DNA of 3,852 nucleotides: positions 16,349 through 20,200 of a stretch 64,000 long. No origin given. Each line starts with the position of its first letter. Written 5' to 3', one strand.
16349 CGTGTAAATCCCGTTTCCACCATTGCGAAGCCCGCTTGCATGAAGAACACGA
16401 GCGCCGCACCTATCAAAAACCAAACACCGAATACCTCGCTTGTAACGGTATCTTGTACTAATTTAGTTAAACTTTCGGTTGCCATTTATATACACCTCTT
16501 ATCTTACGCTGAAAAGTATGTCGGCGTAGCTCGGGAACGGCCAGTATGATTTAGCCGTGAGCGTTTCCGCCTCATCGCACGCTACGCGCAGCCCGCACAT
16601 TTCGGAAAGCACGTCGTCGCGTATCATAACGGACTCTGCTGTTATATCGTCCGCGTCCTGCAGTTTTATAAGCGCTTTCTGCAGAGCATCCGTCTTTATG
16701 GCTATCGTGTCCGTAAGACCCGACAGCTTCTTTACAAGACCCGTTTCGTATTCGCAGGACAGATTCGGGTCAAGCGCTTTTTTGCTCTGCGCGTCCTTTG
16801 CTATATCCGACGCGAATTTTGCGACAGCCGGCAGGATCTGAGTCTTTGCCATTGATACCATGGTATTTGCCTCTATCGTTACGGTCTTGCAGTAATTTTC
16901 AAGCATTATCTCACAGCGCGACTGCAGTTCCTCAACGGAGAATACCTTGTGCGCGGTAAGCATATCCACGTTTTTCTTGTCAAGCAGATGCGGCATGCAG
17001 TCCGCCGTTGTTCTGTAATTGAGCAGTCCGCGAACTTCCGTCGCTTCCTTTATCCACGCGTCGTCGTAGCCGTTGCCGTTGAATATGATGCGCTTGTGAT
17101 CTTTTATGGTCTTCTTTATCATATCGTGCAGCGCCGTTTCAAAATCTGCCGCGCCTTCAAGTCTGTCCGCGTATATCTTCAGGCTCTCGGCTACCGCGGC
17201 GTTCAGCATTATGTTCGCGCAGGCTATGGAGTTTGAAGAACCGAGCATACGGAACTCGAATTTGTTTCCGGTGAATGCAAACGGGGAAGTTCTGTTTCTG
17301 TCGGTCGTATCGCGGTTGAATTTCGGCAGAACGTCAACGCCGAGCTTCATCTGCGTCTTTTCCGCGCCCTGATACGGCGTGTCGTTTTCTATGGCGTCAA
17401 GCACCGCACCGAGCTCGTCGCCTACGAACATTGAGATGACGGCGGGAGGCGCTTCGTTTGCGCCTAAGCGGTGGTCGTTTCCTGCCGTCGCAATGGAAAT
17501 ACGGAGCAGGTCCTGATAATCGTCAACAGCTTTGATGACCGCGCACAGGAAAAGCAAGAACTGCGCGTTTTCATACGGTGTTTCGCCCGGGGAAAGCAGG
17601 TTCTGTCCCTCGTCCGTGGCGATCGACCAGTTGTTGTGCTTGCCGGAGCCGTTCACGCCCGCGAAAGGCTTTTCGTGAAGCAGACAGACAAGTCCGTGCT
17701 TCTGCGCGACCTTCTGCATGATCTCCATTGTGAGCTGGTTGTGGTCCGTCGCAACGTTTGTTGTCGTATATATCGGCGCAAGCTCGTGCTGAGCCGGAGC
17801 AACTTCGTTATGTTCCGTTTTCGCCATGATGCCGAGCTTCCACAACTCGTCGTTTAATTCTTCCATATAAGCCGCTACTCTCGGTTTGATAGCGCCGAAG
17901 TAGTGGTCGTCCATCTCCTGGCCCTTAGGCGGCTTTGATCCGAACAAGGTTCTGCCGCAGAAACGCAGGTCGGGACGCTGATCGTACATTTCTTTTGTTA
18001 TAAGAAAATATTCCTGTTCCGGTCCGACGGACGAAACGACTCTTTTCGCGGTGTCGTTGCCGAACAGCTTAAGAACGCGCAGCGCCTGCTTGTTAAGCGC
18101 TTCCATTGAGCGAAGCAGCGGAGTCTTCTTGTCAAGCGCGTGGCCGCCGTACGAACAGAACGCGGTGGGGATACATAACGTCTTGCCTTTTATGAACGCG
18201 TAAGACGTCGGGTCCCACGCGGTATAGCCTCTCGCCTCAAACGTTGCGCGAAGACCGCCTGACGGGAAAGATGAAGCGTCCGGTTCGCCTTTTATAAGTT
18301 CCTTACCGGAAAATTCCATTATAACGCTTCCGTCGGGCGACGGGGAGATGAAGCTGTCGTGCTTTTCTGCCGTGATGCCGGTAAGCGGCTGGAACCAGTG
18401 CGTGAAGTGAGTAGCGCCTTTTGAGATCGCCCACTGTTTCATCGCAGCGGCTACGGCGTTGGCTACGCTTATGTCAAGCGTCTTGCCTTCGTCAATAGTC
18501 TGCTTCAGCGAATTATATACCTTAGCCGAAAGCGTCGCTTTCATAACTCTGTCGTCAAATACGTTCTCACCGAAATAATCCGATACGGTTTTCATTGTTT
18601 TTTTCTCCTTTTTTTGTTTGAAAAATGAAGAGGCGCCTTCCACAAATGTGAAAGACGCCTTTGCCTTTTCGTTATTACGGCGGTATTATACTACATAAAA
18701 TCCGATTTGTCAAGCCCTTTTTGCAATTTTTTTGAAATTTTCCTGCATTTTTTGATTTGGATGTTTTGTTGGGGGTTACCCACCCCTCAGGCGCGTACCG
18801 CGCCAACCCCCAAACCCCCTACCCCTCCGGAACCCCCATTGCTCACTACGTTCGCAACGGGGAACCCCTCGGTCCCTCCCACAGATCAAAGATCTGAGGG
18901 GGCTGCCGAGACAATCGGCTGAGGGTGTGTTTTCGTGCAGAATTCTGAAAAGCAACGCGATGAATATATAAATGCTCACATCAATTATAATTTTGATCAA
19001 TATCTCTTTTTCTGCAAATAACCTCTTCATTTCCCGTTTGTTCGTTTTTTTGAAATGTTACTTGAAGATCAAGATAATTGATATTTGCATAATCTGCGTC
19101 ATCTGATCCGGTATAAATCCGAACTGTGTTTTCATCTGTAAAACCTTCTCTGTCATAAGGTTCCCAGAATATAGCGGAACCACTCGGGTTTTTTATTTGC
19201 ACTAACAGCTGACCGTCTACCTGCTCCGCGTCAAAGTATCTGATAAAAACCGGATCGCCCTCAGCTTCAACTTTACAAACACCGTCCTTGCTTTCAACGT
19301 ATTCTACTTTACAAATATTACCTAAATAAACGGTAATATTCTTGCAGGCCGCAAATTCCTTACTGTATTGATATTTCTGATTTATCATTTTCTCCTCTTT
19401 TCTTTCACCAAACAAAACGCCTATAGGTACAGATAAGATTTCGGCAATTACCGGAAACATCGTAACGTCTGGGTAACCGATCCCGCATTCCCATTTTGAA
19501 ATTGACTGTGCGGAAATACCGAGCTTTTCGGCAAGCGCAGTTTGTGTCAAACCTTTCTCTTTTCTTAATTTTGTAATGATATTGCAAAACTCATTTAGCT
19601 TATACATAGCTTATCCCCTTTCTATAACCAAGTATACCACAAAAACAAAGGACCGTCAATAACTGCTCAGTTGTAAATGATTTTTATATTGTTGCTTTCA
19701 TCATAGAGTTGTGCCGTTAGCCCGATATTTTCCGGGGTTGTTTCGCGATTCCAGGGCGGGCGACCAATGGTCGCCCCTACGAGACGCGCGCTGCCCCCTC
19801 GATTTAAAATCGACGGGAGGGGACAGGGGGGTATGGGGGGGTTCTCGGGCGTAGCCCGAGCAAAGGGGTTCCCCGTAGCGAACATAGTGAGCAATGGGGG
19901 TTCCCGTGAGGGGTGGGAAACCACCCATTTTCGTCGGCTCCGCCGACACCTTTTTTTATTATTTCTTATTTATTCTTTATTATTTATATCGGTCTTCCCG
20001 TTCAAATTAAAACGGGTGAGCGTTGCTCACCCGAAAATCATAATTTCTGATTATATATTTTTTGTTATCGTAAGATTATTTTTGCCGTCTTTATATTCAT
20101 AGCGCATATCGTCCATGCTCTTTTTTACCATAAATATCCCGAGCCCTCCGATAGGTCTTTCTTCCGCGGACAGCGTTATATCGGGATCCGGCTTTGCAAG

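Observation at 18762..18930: Mosaic GC-rich hairpin repeat family: four intergenic copies and no transposase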

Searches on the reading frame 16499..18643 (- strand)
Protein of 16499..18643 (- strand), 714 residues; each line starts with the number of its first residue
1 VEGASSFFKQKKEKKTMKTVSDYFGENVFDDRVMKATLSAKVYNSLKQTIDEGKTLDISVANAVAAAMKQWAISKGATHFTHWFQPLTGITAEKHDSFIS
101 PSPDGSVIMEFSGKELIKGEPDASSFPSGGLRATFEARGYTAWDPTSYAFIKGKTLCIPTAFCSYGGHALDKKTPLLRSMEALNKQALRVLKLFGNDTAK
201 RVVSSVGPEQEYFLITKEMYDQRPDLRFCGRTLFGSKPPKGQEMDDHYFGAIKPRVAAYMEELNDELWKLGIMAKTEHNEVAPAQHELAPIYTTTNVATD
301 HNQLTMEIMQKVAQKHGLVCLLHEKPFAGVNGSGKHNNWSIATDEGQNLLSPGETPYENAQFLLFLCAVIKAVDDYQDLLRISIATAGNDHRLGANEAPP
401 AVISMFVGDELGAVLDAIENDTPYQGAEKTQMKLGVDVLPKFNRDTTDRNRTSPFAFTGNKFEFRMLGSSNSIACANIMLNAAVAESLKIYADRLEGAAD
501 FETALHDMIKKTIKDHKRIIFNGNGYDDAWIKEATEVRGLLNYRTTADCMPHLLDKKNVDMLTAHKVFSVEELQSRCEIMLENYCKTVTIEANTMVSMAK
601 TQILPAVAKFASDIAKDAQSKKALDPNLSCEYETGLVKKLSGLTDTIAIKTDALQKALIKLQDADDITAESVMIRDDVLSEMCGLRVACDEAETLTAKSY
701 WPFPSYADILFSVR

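Call 25: search_protein_families(library=pfam, proteins=[window:16499-18643:-], max_evalue=0.001)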
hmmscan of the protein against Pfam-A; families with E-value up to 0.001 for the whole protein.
window:16499-18643:- (714 aa): 3 families
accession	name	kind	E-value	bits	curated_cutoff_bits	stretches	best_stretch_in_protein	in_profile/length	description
PF12437.13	GSIII_N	-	9.4e-82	272.8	25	1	21-179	2-160/160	Glutamine synthetase type III N terminal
PF18318.6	Gln-synt_C-ter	-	4.4e-40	136.6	22.7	1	504-622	1-118/118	Glutamine synthetase C-terminal domain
PF00120.29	Gln-synt_C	-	1.8e-20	73.7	24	1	203-363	21-177/344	Glutamine synthetase, catalytic domain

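Call 34: find_encoding_contigs(protein=window:16499-18643:-, flank=6000, max_places=10)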
Protein window:16499-18643:- (714 aa): no gene with exactly this product is on record in the collection.

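Call 35: find_encoding_contigs(protein=window:16499-18595:-, flank=6000, max_places=10)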
Protein window:16499-18595:- (698 aa): 4 contigs read that carry it; 2 places shown.
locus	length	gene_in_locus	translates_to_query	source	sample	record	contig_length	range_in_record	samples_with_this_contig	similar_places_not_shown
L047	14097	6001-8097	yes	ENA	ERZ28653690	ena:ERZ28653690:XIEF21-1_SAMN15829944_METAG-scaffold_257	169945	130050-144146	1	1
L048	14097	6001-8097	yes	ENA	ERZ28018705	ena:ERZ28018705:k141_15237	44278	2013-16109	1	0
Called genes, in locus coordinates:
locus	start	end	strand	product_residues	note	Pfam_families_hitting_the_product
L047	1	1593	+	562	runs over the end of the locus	PF01554:MatE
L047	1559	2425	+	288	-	PF13527:Acetyltransf_9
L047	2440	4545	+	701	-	PF07228:SpoIIE, PF13581:HATPase_c_2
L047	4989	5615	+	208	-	PF01381:HTH_3, PF12844:HTH_19, PF13560:HTH_31 (weak)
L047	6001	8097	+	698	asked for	PF12437:GSIII_N, PF00120:Gln-synt_C, PF18318:Gln-synt_C-ter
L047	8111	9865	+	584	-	PF00909:Ammonium_transp, PF00543:P-II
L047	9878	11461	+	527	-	PF13522:GATase_6, PF13537:GATase_7, PF12481:DUF3700, PF00733:Asn_synthase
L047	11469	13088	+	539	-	PF06418:CTP_synth_N, PF00117:GATase, PF07722:Peptidase_C26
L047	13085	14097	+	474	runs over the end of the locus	PF13522:GATase_6, PF13537:GATase_7, PF00156:Pribosyltran (weak)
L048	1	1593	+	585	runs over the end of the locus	PF01554:MatE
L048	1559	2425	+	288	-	PF13527:Acetyltransf_9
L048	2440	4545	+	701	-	PF07228:SpoIIE, PF13581:HATPase_c_2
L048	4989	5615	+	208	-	PF01381:HTH_3, PF12844:HTH_19, PF13560:HTH_31 (weak)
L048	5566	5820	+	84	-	-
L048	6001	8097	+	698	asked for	PF12437:GSIII_N, PF00120:Gln-synt_C, PF18318:Gln-synt_C-ter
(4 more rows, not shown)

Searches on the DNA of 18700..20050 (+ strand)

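Call 88: search_rna_families(source=window, start=18700, end=20050, threshold=evalue, max_evalue=1)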
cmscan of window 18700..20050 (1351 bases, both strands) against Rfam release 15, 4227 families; matches with E-value up to 1: 1.
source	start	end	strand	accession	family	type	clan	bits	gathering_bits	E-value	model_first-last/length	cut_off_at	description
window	18742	18851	-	RF02151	MIMT1_1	Gene; lncRNA;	-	19.1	45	0.79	1-88/88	no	MER1 repeat containing imprinted transcript 1 conserved region 1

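Call 91: search_dna_similar(query=window:19735-19990:+, collection=plasmids, mode=distant, max_rows=8)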
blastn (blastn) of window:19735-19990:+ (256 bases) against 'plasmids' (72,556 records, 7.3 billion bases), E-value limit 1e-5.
No match.

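Call 92: search_dna_similar(query=window:19735-19990:+, collection=phages, mode=distant, max_rows=8)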
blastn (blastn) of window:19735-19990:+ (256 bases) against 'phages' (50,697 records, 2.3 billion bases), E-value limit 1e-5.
No match.
